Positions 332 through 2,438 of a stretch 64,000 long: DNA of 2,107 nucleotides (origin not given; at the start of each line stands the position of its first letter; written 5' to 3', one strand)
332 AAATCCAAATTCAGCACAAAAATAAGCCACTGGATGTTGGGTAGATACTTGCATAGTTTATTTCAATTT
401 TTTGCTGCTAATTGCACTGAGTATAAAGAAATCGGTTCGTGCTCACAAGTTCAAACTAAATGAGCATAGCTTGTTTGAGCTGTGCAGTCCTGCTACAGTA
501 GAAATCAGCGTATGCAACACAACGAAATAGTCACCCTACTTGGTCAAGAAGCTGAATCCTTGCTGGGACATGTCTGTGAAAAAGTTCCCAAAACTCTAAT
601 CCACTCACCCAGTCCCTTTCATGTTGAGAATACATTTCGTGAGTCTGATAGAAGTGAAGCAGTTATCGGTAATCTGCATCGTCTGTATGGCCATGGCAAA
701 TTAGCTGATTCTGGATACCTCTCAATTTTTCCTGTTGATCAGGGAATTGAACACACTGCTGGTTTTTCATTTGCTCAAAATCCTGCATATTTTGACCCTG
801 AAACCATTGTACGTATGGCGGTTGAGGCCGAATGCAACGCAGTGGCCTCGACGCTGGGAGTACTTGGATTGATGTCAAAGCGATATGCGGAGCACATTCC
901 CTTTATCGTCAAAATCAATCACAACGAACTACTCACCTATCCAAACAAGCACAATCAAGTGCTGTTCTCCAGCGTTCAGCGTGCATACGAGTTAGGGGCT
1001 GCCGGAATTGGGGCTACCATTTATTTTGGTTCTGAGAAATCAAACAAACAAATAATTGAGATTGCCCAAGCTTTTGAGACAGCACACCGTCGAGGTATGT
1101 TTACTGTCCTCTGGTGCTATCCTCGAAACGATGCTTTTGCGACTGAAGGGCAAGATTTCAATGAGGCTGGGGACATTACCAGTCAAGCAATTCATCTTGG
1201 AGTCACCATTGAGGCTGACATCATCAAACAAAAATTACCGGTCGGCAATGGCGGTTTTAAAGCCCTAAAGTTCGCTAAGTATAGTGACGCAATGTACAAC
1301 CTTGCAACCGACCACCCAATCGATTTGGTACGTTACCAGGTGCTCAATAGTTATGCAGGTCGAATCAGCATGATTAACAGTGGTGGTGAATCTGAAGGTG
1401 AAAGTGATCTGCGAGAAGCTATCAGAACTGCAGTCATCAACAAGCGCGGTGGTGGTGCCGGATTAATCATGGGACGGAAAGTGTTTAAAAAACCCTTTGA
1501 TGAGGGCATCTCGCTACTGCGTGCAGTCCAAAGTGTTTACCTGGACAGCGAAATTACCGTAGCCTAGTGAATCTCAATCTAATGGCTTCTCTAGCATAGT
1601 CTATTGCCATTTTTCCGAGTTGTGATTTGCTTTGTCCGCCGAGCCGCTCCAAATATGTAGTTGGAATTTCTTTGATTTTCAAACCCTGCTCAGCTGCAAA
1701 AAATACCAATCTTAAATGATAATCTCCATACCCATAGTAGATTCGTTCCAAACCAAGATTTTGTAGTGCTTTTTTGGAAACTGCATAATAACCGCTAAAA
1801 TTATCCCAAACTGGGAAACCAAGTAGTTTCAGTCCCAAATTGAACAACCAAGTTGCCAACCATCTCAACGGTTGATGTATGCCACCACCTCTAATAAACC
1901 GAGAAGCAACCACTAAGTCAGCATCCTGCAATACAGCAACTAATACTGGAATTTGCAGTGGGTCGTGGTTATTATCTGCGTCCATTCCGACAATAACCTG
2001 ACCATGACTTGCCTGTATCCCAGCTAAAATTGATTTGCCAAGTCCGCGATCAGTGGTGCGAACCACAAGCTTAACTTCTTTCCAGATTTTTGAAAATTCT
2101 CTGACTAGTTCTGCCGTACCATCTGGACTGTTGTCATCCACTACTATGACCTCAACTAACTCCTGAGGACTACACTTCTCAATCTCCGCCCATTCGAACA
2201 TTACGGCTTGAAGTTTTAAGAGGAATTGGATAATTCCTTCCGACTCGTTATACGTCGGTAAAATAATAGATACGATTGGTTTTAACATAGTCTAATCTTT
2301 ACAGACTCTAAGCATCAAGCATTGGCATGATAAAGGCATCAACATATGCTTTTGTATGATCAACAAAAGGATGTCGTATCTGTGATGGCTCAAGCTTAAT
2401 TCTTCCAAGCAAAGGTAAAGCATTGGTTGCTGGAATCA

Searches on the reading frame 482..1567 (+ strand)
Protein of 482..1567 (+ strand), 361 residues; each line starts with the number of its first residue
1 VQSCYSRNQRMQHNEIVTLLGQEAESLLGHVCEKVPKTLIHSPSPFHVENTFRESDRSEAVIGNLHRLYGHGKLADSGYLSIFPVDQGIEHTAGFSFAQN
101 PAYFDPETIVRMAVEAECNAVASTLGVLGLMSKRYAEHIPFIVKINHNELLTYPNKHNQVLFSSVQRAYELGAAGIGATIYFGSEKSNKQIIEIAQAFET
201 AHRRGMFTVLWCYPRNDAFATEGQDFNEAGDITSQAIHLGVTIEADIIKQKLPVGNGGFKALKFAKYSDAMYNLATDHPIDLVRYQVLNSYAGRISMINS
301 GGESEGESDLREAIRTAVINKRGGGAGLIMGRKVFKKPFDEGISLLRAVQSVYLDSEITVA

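Call 70: search_protein_families(library=ncbifam, proteins=[window:482-1567:+], max_evalue=0.00001)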
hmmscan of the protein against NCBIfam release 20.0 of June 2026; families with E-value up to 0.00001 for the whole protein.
window:482-1567:+ (361 aa): 9 families
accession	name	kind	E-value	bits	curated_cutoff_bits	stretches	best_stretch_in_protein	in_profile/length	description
NF006707.0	PRK09250.1-4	equivalog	1.2e-168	560.7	327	1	11-361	2-355/355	class I fructose-bisphosphate aldolase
NF006705.0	PRK09250.1-2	equivalog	7.4e-140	465.7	682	1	15-361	3-349/349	class I fructose-bisphosphate aldolase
NF006706.0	PRK09250.1-3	equivalog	1.5e-134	448.3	664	1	15-361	3-350/350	class I fructose-bisphosphate aldolase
NF006704.0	PRK09250.1-1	equivalog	2.5e-62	210.5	277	1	59-354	19-306/308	class I fructose-bisphosphate aldolase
NF005321.0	PRK06852.1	equivalog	5.6e-27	94.6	420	1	75-356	32-294/308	aldolase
NF005556.0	PRK07226.1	subfamily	1.7e-22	80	241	1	77-251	18-180/267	2-amino-3,7-dideoxy-D-threo-hept-6-ulosonate synthase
NF040816.1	Fbpase1_Arch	equivalog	5.6e-20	71.9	430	1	77-222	18-161/271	class I fructose-bisphosphate aldolase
TIGR01949.1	ADH_synth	equivalog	1.1e-14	54.8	299.45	1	74-251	10-174/255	2-amino-3,7-dideoxy-D-threo-hept-6-ulosonate synthase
NF041223.1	BagB_FevI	exception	6.5e-06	25.5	500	0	116-250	54-182/257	bagremycin/ferroverdin biosynthesis DhnA-type aldolase BagB/FevI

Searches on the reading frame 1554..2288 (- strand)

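Call 83: search_protein_families(library=pfam, alignment_id=A6, max_evalue=0.000001)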
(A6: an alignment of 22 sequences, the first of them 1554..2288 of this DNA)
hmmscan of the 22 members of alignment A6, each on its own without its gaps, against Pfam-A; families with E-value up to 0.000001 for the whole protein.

A. member 1, window:1554-2288:- (244 aa): 1 family
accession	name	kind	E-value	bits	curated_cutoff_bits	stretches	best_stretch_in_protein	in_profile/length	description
PF00535.33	Glycos_transf_2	-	1.4e-27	97.1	23.3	1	7-177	1-166/168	Glycosyl transferase family 2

B. families by the number of members that match (of 22 scanned): 26 families (the first 25 are shown)
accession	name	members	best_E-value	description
PF00483.29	NTP_transferase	2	5.9e-32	Nucleotidyl transferase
PF00208.27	ELFV_dehydrog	1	5.4e-73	Glutamate/Leucine/Phenylalanine/Valine dehydrogenase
PF16499.11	Melibiase_2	1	1.8e-64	Alpha galactosidase A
PF02646.22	RmuC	1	1.5e-60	RmuC family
PF01026.27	TatD_DNase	1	1.9e-58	TatD related DNase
PF01725.21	Ham1p_like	1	1.7e-57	Ham1 family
PF02812.23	ELFV_dehydrog_N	1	1.2e-53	Glu/Leu/Phe/Val dehydrogenase, dimerisation domain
PF07992.20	Pyr_redox_2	1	1.3e-42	Pyridine nucleotide-disulphide oxidoreductase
PF00768.25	Peptidase_S11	1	4.9e-38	D-alanyl-D-alanine carboxypeptidase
PF02545.19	Maf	1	3.3e-35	Maf-like protein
PF00535.33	Glycos_transf_2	1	1.4e-27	Glycosyl transferase family 2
PF00953.26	Glycos_transf_4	1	1.2e-19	Glycosyl transferase family 4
PF01040.23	UbiA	1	1.3e-18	UbiA prenyltransferase family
PF00070.33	Pyr_redox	1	4.3e-17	Pyridine nucleotide-disulphide oxidoreductase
PF13738.12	Pyr_redox_3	1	5e-15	Pyridine nucleotide-disulphide oxidoreductase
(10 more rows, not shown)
